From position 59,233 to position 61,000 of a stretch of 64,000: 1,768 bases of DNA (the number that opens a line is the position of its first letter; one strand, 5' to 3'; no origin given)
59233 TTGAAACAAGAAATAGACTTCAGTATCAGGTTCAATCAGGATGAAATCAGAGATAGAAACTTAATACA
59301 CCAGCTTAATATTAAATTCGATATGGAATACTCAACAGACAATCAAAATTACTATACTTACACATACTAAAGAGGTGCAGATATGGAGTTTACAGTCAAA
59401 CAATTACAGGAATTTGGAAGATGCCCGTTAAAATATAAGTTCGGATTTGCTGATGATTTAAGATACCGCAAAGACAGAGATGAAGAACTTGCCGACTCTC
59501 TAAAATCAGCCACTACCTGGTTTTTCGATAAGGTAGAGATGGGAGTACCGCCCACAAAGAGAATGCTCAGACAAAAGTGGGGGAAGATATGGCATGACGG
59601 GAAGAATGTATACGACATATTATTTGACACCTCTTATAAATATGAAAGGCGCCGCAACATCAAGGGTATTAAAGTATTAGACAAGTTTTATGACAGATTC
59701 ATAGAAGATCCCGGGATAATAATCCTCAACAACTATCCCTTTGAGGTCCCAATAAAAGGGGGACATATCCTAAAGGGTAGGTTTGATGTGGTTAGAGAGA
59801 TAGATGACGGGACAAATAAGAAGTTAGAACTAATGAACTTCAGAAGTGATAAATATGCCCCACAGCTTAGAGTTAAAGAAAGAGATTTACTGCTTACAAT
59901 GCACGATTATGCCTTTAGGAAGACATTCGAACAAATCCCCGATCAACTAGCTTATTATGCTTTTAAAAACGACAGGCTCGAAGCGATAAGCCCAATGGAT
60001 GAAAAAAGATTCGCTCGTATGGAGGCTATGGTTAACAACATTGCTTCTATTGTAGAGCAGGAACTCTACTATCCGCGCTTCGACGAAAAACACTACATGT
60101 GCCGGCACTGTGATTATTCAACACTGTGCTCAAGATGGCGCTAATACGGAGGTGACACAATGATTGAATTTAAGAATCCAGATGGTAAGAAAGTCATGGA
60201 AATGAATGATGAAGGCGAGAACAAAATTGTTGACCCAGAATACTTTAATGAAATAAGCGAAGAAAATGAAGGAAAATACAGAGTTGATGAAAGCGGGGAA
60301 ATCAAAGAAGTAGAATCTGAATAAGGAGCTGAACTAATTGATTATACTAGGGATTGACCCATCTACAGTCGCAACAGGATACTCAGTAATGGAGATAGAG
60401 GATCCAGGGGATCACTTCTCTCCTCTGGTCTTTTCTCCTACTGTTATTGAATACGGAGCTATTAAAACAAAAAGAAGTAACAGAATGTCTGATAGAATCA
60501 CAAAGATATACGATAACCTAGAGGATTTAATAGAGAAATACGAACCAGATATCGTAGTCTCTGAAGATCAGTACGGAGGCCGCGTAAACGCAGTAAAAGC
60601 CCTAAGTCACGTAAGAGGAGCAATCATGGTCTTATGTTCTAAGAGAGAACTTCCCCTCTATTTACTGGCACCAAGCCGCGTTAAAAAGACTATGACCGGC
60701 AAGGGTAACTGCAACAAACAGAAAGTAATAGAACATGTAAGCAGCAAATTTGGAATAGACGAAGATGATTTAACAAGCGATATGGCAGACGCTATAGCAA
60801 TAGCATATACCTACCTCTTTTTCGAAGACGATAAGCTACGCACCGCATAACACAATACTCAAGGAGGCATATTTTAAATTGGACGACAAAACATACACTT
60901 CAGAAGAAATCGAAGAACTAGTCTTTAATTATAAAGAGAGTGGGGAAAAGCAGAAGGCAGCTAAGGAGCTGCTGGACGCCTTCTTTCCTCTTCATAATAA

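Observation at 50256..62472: Recombination-dependent replication toolkit: Rad52-like annealase, two Cas4-like Fe-S nucleases, RuvC, AEP primase and DnaB-like helicase, with an integrase embedded antisense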

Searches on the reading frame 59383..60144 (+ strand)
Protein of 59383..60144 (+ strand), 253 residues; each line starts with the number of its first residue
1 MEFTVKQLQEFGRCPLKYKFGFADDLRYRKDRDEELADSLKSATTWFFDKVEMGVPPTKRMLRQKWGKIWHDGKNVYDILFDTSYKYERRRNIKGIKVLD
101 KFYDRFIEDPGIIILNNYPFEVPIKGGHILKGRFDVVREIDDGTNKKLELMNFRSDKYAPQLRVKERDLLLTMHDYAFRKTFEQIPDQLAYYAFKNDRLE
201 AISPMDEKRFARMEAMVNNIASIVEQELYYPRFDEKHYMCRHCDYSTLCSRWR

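Call 3: search_protein_families(library=pfam, proteins=[window:59383-60144:+], max_evalue=0.1)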
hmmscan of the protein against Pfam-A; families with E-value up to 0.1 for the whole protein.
window:59383-60144:+ (253 aa): 4 families
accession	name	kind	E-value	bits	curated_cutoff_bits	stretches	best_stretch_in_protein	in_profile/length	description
PF12705.13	PDDEXK_1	-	7.5e-09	36.3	22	1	3-249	2-246/247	PD-(D/E)XK nuclease superfamily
PF01930.23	Cas_Cas4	-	0.0019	18.8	22.7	1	204-249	115-158/160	Domain of unknown function DUF83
PF03221.22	HTH_Tnp_Tc5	-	0.017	15.5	22.2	1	45-73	10-38/66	Tc5 transposase DNA-binding domain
PF25429.1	zf-POGZ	-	0.093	13.7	27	0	236-251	21-36/43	POGZ-like double zinc finger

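Call 4: search_protein_families(library=phrogs, proteins=[window:59383-60144:+], max_evalue=0.01)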
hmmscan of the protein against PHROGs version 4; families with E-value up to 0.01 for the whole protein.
window:59383-60144:+ (253 aa): 1 family
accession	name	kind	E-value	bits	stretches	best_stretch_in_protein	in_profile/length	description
phrog_1218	-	DNA, RNA and nucleotide metabolism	6.5e-05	23.3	1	8-143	15-153/364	exonuclease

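Call 15: search_protein_families(library=ncbifam, proteins=[window:59383-60144:+], max_evalue=0.01)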
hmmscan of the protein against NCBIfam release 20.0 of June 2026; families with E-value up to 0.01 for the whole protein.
window:59383-60144:+ (253 aa): 1 family
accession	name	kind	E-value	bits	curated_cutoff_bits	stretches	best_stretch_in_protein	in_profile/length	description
TIGR00372.1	cas4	equivalog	1.3e-05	25.1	65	1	121-250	58-179/180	CRISPR-associated protein Cas4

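Call 49: search_solved_structures(query=window:59383-60144:+, max_evalue=1, show_alignments=2)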
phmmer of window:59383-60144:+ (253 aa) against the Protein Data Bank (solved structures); distinct sequences matched with E-value up to 1: 2.
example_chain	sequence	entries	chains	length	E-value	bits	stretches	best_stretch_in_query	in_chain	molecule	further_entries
4ic1_A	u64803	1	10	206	0.15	15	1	128-249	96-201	Uncharacterized protein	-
1nrf_A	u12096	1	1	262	0.5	13.3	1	31-107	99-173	REGULATORY PROTEIN BLAR1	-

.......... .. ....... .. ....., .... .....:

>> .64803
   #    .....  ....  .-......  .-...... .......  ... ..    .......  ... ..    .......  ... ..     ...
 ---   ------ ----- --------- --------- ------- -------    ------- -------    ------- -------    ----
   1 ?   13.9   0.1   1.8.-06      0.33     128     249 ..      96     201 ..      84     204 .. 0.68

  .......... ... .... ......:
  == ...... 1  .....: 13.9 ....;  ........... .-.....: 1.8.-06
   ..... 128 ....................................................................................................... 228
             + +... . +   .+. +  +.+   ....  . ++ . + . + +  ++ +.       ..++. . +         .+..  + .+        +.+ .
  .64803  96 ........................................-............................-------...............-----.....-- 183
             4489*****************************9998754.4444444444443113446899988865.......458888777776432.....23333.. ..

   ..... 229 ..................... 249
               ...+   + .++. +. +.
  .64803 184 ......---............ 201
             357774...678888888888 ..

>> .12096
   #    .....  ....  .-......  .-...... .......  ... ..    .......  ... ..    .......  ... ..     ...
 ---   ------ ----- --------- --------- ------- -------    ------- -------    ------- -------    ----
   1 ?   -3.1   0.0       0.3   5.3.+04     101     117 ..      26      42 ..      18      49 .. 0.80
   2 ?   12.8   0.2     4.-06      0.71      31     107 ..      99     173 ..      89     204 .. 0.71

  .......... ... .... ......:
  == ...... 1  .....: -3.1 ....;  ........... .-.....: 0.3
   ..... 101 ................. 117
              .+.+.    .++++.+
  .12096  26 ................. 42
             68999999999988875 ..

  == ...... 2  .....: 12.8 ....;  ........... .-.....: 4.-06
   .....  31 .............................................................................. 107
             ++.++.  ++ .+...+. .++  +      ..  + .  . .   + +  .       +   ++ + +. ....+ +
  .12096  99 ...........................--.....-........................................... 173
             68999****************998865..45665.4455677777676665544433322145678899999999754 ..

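Call 53: find_homologous_proteins(query=window:59383-60144:+, max_evalue=0.001)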
Query window:59383-60144:+ (253 aa): 3 proteins with E <= 0.001 among 292 candidates.
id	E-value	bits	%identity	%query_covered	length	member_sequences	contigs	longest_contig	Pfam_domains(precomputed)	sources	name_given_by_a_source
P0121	7.8e-171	585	100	100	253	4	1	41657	PF12705.14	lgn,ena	-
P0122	1.1e-116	407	65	99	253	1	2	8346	PF12705.14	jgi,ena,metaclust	jgi:CRISPR/Cas system-associated exonuclease Cas4 (RecB family)|metaclust:\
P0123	1.0e-93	332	54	100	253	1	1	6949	PF12705.14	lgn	-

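Call 55: find_encoding_contigs(protein=P0122, flank=10000, max_places=3)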
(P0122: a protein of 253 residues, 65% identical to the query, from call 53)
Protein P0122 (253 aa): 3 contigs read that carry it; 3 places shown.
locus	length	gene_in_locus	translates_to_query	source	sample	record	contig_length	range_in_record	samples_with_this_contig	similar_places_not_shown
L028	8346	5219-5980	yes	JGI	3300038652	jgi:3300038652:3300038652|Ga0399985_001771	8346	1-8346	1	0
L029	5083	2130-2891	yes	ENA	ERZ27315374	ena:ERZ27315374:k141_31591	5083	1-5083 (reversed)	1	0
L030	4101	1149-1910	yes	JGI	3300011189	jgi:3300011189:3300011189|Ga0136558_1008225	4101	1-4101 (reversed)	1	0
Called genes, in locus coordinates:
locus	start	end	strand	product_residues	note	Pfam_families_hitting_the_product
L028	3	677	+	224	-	PF03796:DnaB_C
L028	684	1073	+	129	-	-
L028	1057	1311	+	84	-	-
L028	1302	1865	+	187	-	-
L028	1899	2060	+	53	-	-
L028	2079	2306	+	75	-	-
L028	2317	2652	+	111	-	-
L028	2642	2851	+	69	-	-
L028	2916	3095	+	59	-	-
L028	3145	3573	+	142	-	-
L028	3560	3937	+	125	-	-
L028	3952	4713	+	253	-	-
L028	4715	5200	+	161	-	-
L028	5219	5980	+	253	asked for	PF12705:PDDEXK_1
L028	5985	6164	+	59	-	-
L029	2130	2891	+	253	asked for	PF12705:PDDEXK_1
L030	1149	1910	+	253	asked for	PF12705:PDDEXK_1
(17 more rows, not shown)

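Call 56: find_encoding_contigs(protein=P0123, flank=10000, max_places=3)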
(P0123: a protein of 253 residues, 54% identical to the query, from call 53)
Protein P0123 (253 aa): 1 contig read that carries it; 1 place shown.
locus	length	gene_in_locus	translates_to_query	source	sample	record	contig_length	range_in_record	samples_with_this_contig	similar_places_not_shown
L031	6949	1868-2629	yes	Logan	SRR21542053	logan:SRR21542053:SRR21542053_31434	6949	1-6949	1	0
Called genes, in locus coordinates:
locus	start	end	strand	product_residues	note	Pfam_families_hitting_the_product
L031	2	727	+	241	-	?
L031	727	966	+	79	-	-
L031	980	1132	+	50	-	-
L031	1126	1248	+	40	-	-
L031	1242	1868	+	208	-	-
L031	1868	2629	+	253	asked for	PF12705:PDDEXK_1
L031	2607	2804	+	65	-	-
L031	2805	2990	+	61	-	-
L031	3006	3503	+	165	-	PF02075:RuvC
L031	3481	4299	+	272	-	PF04545:Sigma70_r4 (weak)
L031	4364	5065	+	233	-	PF12705:PDDEXK_1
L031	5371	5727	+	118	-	-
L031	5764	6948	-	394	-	?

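Call 71: search_protein_representatives(alignment_id=A4)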
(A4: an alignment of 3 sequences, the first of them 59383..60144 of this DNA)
Query: 3 sequences, 253 profile positions. Proteins with E-value up to 0.001 (for the whole library): 552; up to 1e-10: 138; up to 1e-30: 7. The best 150 are listed.
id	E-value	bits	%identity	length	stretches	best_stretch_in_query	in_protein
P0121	7.3e-148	507.6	-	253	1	1-253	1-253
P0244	1.4e-43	165.9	-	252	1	1-252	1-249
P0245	3.5e-37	145.0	-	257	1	1-252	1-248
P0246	4.7e-34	134.7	-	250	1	1-252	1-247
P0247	4.6e-33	131.5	-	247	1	1-252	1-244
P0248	5.2e-32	128.0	-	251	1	1-252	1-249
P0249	8.8e-32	127.3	-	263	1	2-252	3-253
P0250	2.3e-30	122.7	-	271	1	3-250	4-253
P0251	6.5e-30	121.2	-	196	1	57-252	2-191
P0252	1.5e-29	120.0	-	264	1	1-250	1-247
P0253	6.9e-29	117.8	-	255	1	1-252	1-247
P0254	9.2e-29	117.4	-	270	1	1-250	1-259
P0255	5.2e-28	114.9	-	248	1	1-252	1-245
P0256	1.3e-27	113.6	-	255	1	1-252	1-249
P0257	2.8e-27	112.5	-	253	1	1-252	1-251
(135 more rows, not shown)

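Call 92: predict_structure(alignment_id=A6)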
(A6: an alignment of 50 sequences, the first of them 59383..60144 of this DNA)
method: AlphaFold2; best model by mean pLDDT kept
length: 253 residues; sequences in the alignment: 50
mean_pLDDT: 92.8   pTM: 0.88
mean pLDDT of the five models: 92.8, 92.7, 92.3, 92.3, 91.7
residues with pLDDT >= 90: 197; 70-90: 50; 50-70: 6; < 50: 0
segments of 3 or more residues with pLDDT < 50: none
pLDDT, mean of each block of 10 residues (from residue 1): 96 95 89 92 98 98 97 83 79 96 97 98 97 98 96 83 79 97 97 92 95 97 97 86 90 85
secondary structure, 60 per line:
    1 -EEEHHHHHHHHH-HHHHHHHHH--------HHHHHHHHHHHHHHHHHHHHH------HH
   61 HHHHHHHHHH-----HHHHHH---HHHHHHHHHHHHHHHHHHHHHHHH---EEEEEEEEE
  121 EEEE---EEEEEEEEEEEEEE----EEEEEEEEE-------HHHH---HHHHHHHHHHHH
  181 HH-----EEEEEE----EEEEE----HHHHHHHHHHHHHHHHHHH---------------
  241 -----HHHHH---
elements in order: E2-4 H5-13 H15-23 H32-52 H59-70 H76-81 H85-108 E112-124 E128-141 E146-154 H162-165 H169-182 E188-193 E198-202 H207-225 H246-250

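Call 96: fold_search(model_id=the predicted structure, library=pdb)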
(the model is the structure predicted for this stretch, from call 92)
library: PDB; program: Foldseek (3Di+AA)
matches with E <= 10: 347; with E <= 0.001: 33
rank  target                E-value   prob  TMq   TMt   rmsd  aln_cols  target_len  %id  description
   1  9np6_A                9.4e-09  1.00  0.70  0.23   3.8       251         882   14  Cryo-EM structure of AdnA(D934A)-AdnB(D1014A) in complex with AMPPNP and blunt end DNA (released 2025-03-19)
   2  7sjr_A                1.2e-08  1.00  0.71  0.22   3.8       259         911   14  Cryo-EM structure of AdnA-AdnB(W325A) in complex with DNA and AMPPNP (released 2021-12-22)
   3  9iab_A                2.0e-08  1.00  0.66  0.63   4.5       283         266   14  Structure of the Argonaute-associated Cas4 family protein 1 (ACE1) from Chroococcidiopsis thermalis (CtACE1) (released 2025-04-23)
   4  9iac_A                2.5e-08  1.00  0.63  0.60   5.2       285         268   13  Structure of the Argonaute-associated Cas4 family protein 1 (ACE1) from Microcystis aeruginosa (MaACE1) (released 2025-04-23)
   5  6ppr_A                4.5e-08  1.00  0.69  0.24   4.4       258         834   15  Cryo-EM structure of AdnA(D934A)-AdnB(D1014A) in complex with AMPPNP and DNA (released 2019-11-20)
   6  9iab_B                4.8e-08  1.00  0.64  0.62   4.5       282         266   14  Structure of the Argonaute-associated Cas4 family protein 1 (ACE1) from Chroococcidiopsis thermalis (CtACE1) (released 2025-04-23)
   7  6ppu_A                8.6e-08  1.00  0.71  0.32   3.4       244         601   14  Cryo-EM structure of AdnAB-AMPPNP-DNA complex (released 2019-11-20)
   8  9iac_B                9.1e-08  1.00  0.65  0.61   5.5       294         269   12  Structure of the Argonaute-associated Cas4 family protein 1 (ACE1) from Microcystis aeruginosa (MaACE1) (released 2025-04-23)
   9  4cej_B                1.6e-07  1.00  0.60  0.17   6.1       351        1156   11  Crystal structure of AddAB-DNA-ADPNP complex at 3 Angstrom resolution (released 2014-03-12)
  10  3u4q_B                4.9e-07  1.00  0.51  0.14  11.8       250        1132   13  Structure of AddAB-DNA complex at 2.8 angstroms (released 2012-03-21)
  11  3u44_B                9.8e-07  1.00  0.59  0.17   6.9       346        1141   12  Crystal structure of AddAB-DNA complex (released 2012-03-21)
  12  4cei_B                1.6e-06  1.00  0.60  0.17   6.0       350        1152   12  Crystal structure of ADPNP-bound AddAB with a forked DNA substrate (released 2014-03-12)
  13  4ceh_B                1.6e-06  1.00  0.55  0.15  11.1       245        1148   12  Crystal structure of AddAB with a forked DNA substrate (released 2014-03-12)
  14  6ppj_A                2.8e-06  1.00  0.64  0.20   4.3       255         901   13  Cryo-EM structure of AdnA(D934A)-AdnB(D1014A) in complex with AMPPNP (released 2019-11-20)
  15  7lw9_A                1.1e-05  1.00  0.38  0.37  14.2       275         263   14  Human Exonuclease 5 crystal structure in complex with ssDNA, Sm, and Na (released 2021-07-14)
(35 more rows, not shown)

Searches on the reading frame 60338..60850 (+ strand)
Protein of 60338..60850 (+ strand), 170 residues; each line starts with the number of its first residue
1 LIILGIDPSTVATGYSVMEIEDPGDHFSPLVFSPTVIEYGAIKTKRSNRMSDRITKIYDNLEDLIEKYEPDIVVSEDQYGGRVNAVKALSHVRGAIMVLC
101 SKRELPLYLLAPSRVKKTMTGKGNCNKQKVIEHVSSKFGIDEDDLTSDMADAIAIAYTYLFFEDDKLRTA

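Call 3: search_protein_families(library=pfam, proteins=[window:60338-60850:+], max_evalue=0.1)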
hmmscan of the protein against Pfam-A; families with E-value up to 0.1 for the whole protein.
window:60338-60850:+ (170 aa): 4 families
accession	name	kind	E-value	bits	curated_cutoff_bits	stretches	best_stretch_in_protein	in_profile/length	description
PF02075.23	RuvC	-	2.1e-24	86.5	22.2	1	3-158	1-147/148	Crossover junction endodeoxyribonuclease RuvC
PF04848.19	Pox_A22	-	0.013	16.1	22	1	1-160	1-140/143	Poxvirus A22 protein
PF07066.17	DUF3882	-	0.052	13.9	22.1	0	40-156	34-157/162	Lactococcus phage M3 protein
PF24132.1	DUF7399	-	0.098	13.5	27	0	37-79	59-101/134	Family of unknown function (DUF7399)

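Call 4: search_protein_families(library=phrogs, proteins=[window:60338-60850:+], max_evalue=0.01)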
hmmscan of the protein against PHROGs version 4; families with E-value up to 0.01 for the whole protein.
window:60338-60850:+ (170 aa): 5 families
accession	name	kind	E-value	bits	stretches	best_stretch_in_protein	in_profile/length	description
phrog_159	-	DNA, RNA and nucleotide metabolism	3.9e-37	128.9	1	1-163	88-250/330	RuvC-like Holliday junction resolvase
phrog_827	-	DNA, RNA and nucleotide metabolism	3.1e-07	31.7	1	2-158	2-154/161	Holliday junction resolvase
phrog_1981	-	unknown function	1.8e-06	28.8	1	1-121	27-152/217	-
phrog_1770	-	DNA, RNA and nucleotide metabolism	2.7e-06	28.4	1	1-158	4-146/158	Holliday junction resolvase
phrog_18320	-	unknown function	8.7e-05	23.3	1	53-158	8-120/137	-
